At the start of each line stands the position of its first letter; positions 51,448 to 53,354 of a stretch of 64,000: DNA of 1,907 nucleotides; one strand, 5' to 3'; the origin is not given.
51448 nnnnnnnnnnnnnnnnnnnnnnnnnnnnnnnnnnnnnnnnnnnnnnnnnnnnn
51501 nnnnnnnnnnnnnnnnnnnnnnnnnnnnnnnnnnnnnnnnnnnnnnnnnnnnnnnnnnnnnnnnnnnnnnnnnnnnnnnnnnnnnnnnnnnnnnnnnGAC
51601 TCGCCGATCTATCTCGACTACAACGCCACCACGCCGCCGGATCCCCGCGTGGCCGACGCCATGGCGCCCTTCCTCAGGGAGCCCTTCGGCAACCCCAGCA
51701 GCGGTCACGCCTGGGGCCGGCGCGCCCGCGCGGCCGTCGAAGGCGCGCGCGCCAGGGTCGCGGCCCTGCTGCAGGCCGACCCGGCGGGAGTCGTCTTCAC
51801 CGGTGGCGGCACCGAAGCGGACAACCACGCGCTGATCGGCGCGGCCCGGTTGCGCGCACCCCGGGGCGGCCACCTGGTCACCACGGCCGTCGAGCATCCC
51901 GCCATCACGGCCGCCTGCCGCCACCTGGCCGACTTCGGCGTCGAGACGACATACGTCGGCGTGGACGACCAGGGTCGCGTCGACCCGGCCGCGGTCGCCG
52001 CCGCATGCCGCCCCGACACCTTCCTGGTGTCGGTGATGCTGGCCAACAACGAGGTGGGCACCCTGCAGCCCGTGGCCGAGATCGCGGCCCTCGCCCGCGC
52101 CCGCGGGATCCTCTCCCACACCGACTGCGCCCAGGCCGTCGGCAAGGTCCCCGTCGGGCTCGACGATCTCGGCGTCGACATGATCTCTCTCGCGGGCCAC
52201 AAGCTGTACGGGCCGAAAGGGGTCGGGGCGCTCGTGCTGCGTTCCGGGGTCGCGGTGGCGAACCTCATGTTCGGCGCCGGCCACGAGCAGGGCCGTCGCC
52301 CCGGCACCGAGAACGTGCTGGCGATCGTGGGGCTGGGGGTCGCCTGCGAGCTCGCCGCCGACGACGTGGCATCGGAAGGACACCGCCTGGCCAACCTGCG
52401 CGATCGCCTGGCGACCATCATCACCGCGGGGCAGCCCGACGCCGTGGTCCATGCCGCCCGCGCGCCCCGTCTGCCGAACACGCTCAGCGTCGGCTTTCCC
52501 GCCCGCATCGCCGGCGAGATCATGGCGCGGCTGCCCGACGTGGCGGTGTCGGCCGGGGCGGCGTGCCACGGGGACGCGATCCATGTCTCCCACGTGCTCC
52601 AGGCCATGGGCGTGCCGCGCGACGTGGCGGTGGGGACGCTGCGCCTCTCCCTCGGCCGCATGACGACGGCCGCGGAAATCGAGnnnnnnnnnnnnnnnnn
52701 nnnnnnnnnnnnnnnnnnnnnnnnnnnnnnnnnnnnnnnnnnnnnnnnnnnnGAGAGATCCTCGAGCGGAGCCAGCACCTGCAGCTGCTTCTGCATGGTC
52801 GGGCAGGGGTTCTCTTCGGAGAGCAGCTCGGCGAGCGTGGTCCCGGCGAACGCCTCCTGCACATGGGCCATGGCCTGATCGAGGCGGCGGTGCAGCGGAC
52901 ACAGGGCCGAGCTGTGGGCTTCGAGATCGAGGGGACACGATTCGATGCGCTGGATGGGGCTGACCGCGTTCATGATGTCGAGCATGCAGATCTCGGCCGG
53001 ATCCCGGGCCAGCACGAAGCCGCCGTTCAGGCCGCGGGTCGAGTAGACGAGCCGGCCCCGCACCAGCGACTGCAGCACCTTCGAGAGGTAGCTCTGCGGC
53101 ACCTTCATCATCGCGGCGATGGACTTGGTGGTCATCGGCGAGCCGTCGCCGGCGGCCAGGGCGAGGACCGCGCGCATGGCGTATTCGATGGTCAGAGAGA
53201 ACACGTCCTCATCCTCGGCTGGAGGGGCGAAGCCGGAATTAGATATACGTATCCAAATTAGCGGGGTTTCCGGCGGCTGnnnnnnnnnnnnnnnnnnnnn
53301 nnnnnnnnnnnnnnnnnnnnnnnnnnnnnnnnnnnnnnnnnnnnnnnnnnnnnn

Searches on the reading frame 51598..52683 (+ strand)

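Call 84: search_protein_families(library=ncbifam, proteins=[window:51598-52683:+], max_evalue=0.00001)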
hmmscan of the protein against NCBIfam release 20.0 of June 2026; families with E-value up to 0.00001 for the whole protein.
window:51598-52683:+ (362 aa): 17 families
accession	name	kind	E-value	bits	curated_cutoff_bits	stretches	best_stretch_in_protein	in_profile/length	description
TIGR03402.1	FeS_nifS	equivalog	1.5e-123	412.4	530.75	1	4-362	1-360/379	cysteine desulfurase NifS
NF010611.0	PRK14012.1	equivalog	9e-106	354.2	548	1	2-362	5-369/406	IscS subfamily cysteine desulfurase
TIGR02006.1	IscS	equivalog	2.2e-103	346.4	643.2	1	2-362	3-365/402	IscS subfamily cysteine desulfurase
TIGR03235.1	DNA_S_dndA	equivalog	2.3e-103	346.2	480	1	5-351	1-352/353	cysteine desulfurase DndA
TIGR03403.1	nifS_epsilon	equivalog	7.8e-88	294.9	587.7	1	4-362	1-363/382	NifS family cysteine desulfurase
NF002806.0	PRK02948.1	subfamily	3.6e-72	243.5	304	1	4-362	2-362/381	IscS subfamily cysteine desulfurase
TIGR01977.1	am_tr_V_EF2568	hypoth_equivalog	2.1e-41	142.2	377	1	4-361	1-366/376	cysteine desulfurase family protein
TIGR01979.1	sufS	subfamily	4.7e-33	114.6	475.1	1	4-215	20-234/403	SufS family cysteine desulfurase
NF040779.1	Sec_lyase_SclA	exception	1.5e-31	109.7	525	1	4-219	1-216/378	selenocysteine lyase SclA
NF041166.1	f2_encap_cargo1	exception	7.8e-28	97.9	800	1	4-215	247-461/623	family 2A encapsulin nanocompartment cargo protein cysteine desulfurase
NF006791.0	PRK09295.1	equivalog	2.6e-22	79.5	661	1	4-216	25-240/406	cysteine desulfurase SufS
TIGR01976.1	am_tr_V_VC1184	hypoth_equivalog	2.7e-20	73.1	352.35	1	4-217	20-234/401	cysteine desulfurase-like protein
NF008126.0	PRK10874.1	equivalog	6.1e-17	61.8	607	1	2-213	19-233/401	cysteine desulfurase CsdA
TIGR04343.1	egtE_PLP_lyase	equivalog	2.3e-15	56.3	400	1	4-220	15-221/370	ergothioneine biosynthesis PLP-dependent enzyme EgtE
TIGR03392.1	FeS_syn_CsdA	equivalog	5.1e-15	55.5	493.6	1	3-215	17-232/398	cysteine desulfurase CsdA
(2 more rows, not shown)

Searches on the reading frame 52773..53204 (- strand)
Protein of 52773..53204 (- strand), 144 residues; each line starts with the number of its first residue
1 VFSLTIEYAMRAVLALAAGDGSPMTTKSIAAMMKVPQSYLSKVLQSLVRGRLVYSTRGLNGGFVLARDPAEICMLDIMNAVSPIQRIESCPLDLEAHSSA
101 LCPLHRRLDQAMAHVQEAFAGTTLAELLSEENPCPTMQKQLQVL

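Call 84: search_protein_families(library=ncbifam, proteins=[window:52773-53204:-], max_evalue=0.00001)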
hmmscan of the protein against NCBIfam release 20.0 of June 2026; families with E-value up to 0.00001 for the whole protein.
window:52773-53204:- (144 aa): 7 families
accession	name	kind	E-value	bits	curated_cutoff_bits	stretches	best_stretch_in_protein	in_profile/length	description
TIGR00738.1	rrf2_super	superfamily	7.5e-29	100.3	73.3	1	2-128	3-131/132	Rrf2 family transcriptional regulator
TIGR02944.1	suf_reg_Xantho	equivalog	1.3e-14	54.7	110.65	1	6-125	8-128/130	SUF system Fe-S cluster assembly regulator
TIGR02010.1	IscR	equivalog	2.9e-13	49.8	207.55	1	7-131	8-133/135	Fe-S cluster assembly transcriptional regulator IscR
NF008240.0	PRK11014.1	equivalog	6e-13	49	182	1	6-133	7-133/141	nitric oxide-sensing transcriptional repressor NsrR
NF047409.1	Cys_reg_CymR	equivalog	7e-13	48.9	195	1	8-131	9-127/139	cysteine metabolism transcriptional regulator CymR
NF008886.0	PRK11920.1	equivalog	5.1e-12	45.7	193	1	6-129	7-132/153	iron-responsive transcriptional regulator RirA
NF008110.0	PRK10857.1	equivalog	1.4e-06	28.2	275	1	8-130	9-132/164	Fe-S cluster assembly transcriptional regulator IscR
